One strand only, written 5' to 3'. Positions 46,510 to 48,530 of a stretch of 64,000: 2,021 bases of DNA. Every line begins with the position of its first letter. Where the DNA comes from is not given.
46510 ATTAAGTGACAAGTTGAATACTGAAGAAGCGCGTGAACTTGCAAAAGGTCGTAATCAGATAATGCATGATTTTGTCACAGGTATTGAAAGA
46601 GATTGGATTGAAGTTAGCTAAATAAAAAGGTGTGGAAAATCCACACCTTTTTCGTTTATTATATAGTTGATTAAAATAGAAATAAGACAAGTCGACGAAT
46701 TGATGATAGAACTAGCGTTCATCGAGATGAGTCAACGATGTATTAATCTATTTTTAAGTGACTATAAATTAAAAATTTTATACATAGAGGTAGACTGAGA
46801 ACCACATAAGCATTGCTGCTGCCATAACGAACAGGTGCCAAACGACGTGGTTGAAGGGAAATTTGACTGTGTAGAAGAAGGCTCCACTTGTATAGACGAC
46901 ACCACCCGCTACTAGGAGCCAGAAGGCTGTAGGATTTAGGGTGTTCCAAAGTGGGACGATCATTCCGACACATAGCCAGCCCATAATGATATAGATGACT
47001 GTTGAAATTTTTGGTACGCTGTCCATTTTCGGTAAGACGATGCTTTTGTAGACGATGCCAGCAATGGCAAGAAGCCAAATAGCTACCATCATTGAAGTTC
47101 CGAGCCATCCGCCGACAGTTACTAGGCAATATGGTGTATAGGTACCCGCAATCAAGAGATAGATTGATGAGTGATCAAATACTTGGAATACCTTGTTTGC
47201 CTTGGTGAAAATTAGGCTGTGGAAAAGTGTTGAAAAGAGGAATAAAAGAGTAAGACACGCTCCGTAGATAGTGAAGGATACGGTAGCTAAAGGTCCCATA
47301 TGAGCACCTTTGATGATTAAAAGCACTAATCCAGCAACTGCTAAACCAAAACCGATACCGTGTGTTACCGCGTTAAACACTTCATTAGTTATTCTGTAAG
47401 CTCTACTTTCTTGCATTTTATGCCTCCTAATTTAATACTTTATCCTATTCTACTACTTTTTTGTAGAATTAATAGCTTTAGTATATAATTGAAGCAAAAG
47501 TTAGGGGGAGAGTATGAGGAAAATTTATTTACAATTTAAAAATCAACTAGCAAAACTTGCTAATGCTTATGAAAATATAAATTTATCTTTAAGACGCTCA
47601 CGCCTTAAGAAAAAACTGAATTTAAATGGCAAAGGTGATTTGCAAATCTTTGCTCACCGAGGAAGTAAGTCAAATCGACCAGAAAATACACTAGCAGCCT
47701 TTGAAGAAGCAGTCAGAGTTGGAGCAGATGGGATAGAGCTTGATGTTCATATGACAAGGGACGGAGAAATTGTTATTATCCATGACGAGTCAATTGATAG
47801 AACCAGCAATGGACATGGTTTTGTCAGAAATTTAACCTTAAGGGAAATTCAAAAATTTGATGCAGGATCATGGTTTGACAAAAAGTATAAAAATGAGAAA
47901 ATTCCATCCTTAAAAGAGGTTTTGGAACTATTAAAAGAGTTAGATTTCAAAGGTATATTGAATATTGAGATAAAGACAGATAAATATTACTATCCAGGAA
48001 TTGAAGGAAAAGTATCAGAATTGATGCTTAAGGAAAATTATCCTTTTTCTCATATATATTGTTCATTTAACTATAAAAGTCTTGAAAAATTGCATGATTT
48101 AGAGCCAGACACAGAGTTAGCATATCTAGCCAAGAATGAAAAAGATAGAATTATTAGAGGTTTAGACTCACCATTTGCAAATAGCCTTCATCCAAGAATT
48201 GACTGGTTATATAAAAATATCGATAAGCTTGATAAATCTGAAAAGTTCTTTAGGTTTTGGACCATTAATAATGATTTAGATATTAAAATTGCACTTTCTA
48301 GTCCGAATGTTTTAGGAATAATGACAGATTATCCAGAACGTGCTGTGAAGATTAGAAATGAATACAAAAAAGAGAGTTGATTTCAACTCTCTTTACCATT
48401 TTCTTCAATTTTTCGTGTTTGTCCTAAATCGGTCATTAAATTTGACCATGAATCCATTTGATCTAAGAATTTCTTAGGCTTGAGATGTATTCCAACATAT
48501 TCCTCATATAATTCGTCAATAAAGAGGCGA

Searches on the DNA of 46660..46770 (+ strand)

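Call 33: search_dna_similar(query=window:46660-46770:+, collection=plasmids, mode=distant, max_evalue=1, max_rows=30)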
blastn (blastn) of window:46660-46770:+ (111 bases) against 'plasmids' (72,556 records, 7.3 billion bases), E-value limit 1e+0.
Records with a match: 3; places in all: 3; records where one place covers at least 80% of the query: 0.
Best place of each record, by identity: 80-90% 3.
By first word of the organism name: Neisseria 2; Exiguobacterium 1.
By predicted mobility (MOB-suite, as given by PLSDB): non-mobilizable 2; mobilizable 1.
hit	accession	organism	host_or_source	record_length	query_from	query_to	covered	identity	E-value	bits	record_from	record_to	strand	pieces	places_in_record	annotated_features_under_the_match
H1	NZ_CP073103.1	Exiguobacterium alkaliphilum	cell culture,soil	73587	74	109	32%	89.2%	9e-1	39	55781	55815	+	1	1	none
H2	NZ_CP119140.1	Neisseria gonorrhoeae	Homo sapiens,whole organism,blood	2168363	1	29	26%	89.7%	9e-1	40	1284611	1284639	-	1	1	none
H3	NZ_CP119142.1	Neisseria gonorrhoeae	Homo sapiens,whole organism,synovial ...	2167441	1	29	26%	89.7%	9e-1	40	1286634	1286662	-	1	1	none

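Call 35: get_annotated_region(hit=H2, flank=20000)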
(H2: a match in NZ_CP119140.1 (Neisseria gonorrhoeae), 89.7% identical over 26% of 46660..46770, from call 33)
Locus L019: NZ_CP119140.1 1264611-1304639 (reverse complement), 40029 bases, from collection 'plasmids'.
description: Neisseria gonorrhoeae strain 2022NG-0076 plasmid p2022NG-0076_1, complete sequence
organism: Neisseria gonorrhoeae (NCBI taxid 485)
taxonomy: Bacteria; Pseudomonadota; Betaproteobacteria; Neisseriales; Neisseriaceae; Neisseria; Neisseria gonorrhoeae
host: -; source: Homo sapiens,whole organism,blood; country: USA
typing (MOB-suite, as given by PLSDB): non-mobilizable
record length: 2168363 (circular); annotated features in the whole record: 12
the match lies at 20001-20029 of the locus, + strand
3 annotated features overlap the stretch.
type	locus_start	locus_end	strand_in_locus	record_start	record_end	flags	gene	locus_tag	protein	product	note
predicted_resistance_gene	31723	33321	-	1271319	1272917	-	mtrF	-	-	AbgT family antimetabolite efflux transporter MtrF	predicted by amrfinderplus; class EFFLUX; identity 99.62%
predicted_resistance_gene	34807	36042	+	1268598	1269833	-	mtrC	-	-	multidrug efflux RND transporter periplasmic adaptor subunit MtrC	predicted by amrfinderplus; class EFFLUX; identity 100.0%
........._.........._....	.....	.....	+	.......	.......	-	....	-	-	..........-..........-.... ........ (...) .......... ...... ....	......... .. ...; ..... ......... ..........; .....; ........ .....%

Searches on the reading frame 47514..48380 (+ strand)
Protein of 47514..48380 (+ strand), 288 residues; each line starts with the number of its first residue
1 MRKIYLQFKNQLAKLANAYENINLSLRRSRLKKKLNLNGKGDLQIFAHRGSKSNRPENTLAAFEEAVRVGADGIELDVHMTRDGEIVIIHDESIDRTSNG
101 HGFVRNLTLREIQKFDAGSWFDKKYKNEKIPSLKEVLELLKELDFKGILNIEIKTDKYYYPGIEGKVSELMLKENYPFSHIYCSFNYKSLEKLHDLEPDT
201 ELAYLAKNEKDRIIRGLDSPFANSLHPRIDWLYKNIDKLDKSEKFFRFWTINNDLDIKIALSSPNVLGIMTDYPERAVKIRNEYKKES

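Call 56: find_homologous_proteins(query=window:47514-48380:+, max_evalue=1e-40)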
Query window:47514-48380:+ (288 aa): 825 proteins with E <= 1e-40 among 8000 candidates; the best 120 are listed.
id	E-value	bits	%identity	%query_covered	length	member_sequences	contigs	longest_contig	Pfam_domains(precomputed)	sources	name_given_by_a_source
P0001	1.2e-183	627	97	100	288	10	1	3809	PF03009.24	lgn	-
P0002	1.0e-93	332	58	91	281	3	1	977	PF03009.24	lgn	-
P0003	1.3e-92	328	61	83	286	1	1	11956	PF13653.13,PF03009.24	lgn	-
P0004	2.2e-91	324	59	85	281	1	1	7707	PF03009.24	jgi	jgi:glycerophosphoryl diester phosphodiesterase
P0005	1.7e-90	321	58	84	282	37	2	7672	PF13653.13,PF03009.24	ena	-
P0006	1.6e-89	318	58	85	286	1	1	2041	PF03009.24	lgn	-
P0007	3.1e-89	317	57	86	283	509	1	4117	PF03009.24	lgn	-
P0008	7.1e-89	316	56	91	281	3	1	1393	PF03009.24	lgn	-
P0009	1.3e-88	315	56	91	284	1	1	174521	PF03009.24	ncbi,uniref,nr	ncbi:glycerophosphodiester phosphodiesterase [Pseudolactococcus insecticola]|uniref:Glycerophosphodi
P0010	6.7e-86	306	55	85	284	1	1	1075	PF03009.24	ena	-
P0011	8.0e-86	306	56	85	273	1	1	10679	PF03009.24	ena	-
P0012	8.4e-86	306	56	85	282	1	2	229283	PF03009.24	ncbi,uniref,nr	ncbi:glycerophosphodiester phosphodiesterase family protein [Pseudolactococcus reticulitermitis]|uni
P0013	1.5e-85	305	56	85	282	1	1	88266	PF03009.24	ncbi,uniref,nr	ncbi:glycerophosphodiester phosphodiesterase [Lactococcus hodotermopsidis]|uniref:Glycerophosphodies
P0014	2.1e-85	305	54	90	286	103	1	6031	PF03009.24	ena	-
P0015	6.4e-85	303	56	85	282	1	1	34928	PF03009.24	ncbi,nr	ncbi:glycerophosphodiester phosphodiesterase [Bacilli bacterium]|nr:glycerophosphodiester phosphodie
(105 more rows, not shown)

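Call 58: find_encoding_contigs(protein=P0001, flank=10000, max_places=10)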
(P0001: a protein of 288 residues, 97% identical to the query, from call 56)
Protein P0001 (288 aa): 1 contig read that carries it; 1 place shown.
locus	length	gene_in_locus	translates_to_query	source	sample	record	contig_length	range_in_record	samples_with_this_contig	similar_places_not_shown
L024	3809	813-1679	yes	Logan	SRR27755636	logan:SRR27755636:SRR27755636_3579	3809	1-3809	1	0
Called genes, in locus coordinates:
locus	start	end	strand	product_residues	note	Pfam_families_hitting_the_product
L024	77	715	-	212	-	PF03006:HlyIII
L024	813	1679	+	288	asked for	PF03009:GDPD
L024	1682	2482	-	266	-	PF11967:RecO_N, PF02565:RecO_C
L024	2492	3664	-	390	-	PF00155:Aminotran_1_2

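Call 68: list_cluster_members(proteins=[P0001])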
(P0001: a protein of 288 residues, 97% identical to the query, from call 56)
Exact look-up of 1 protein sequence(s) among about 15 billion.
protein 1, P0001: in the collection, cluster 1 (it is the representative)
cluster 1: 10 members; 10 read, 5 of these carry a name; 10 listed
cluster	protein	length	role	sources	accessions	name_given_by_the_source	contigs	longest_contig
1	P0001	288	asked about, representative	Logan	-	-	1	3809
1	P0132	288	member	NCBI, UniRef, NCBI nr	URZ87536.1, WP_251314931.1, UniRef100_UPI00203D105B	glycerophosphodiester phosphodiesterase [Floricoccus penangensis] | glycerophosphodiester phosphodiesterase n=1 Tax=Floricoccus penangensis TaxID=1859475 ...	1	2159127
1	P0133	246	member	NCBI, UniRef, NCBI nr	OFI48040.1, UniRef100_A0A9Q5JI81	glycerophosphodiester phosphodiesterase [Floricoccus penangensis] | Glycerophosphodiester phosphodiesterase n=1 Tax=Floricoccus penangensis TaxID=1859475 ...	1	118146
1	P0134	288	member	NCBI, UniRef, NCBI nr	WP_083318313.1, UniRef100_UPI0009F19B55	glycerophosphodiester phosphodiesterase [Floricoccus tropicus] | glycerophosphodiester phosphodiesterase n=1 Tax=Floricoccus tropicus TaxID=1859473 ...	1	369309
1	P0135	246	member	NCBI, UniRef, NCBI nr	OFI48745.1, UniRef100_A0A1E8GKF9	glycerophosphodiester phosphodiesterase [Floricoccus tropicus] | Glycerophosphodiester phosphodiesterase n=1 Tax=Floricoccus tropicus TaxID=1859473 ...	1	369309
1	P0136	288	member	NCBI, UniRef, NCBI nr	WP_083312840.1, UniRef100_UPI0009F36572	glycerophosphodiester phosphodiesterase [Floricoccus penangensis] | glycerophosphodiester phosphodiesterase n=1 Tax=Floricoccus penangensis TaxID=1859475 ...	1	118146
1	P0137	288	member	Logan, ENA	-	-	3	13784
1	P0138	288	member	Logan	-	-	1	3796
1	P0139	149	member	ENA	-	-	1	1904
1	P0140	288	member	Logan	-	-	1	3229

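Call 69: find_encoding_contigs(protein=P0132, flank=5000, max_places=4)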
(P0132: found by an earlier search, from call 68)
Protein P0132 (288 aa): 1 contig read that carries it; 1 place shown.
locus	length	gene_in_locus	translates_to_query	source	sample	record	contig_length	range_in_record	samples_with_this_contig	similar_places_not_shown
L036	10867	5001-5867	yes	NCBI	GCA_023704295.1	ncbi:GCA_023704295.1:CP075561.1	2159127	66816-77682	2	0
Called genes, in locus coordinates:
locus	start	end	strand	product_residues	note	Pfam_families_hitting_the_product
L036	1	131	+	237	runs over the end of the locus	PF06028:DUF915, PF00561:Abhydrolase_1 (faint)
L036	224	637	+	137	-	-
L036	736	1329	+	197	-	PF10502:Peptidase_S26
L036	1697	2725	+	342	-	PF00579:tRNA-synt_1b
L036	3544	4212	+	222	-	PF01966:HD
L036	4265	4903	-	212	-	PF03006:HlyIII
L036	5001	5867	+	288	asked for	PF03009:GDPD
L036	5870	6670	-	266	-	PF11967:RecO_N, PF02565:RecO_C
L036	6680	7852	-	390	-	PF00155:Aminotran_1_2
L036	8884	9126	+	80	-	PF12636:DUF3781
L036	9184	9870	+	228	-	PF00702:Hydrolase, PF13419:HAD_2, PF13242:Hydrolase_like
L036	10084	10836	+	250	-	PF03009:GDPD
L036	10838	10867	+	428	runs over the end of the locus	PF07690:MFS_1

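Call 70: find_encoding_contigs(protein=P0134, flank=5000, max_places=4)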
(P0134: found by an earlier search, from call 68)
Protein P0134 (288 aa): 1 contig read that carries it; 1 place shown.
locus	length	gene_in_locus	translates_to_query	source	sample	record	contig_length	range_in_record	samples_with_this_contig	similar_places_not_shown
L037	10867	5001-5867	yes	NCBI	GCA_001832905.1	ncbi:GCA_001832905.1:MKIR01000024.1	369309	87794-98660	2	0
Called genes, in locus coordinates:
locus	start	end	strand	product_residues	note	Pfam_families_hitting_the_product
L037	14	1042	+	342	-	PF00579:tRNA-synt_1b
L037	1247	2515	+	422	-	PF01554:MatE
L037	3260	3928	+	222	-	PF01966:HD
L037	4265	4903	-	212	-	PF03006:HlyIII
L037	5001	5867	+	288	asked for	PF03009:GDPD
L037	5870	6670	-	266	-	PF11967:RecO_N, PF02565:RecO_C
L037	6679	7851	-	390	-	PF00155:Aminotran_1_2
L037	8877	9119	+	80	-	PF12636:DUF3781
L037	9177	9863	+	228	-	PF00702:Hydrolase, PF13419:HAD_2, PF13242:Hydrolase_like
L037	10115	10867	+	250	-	PF03009:GDPD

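Call 71: find_encoding_contigs(protein=P0137, flank=5000, max_places=4)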
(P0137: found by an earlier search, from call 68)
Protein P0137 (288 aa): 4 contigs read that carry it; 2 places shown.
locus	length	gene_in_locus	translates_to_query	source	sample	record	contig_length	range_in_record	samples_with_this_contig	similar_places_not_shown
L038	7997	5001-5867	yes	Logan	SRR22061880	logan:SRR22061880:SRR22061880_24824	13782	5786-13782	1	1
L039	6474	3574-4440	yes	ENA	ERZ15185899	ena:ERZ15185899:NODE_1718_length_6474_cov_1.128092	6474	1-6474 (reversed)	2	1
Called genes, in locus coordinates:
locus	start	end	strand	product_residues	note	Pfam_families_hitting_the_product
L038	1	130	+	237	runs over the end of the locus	PF06028:DUF915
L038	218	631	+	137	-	-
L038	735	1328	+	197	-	PF10502:Peptidase_S26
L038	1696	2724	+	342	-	PF00579:tRNA-synt_1b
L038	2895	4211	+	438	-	PF24391:HD-CE (faint), PF01966:HD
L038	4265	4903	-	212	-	PF03006:HlyIII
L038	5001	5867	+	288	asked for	PF03009:GDPD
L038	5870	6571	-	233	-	PF02565:RecO_C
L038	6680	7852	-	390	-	PF00155:Aminotran_1_2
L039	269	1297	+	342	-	PF00579:tRNA-synt_1b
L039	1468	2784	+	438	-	PF24391:HD-CE (faint), PF01966:HD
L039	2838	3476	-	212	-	PF03006:HlyIII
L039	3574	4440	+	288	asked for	PF03009:GDPD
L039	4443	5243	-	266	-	PF11967:RecO_N, PF02565:RecO_C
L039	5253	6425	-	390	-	PF00155:Aminotran_1_2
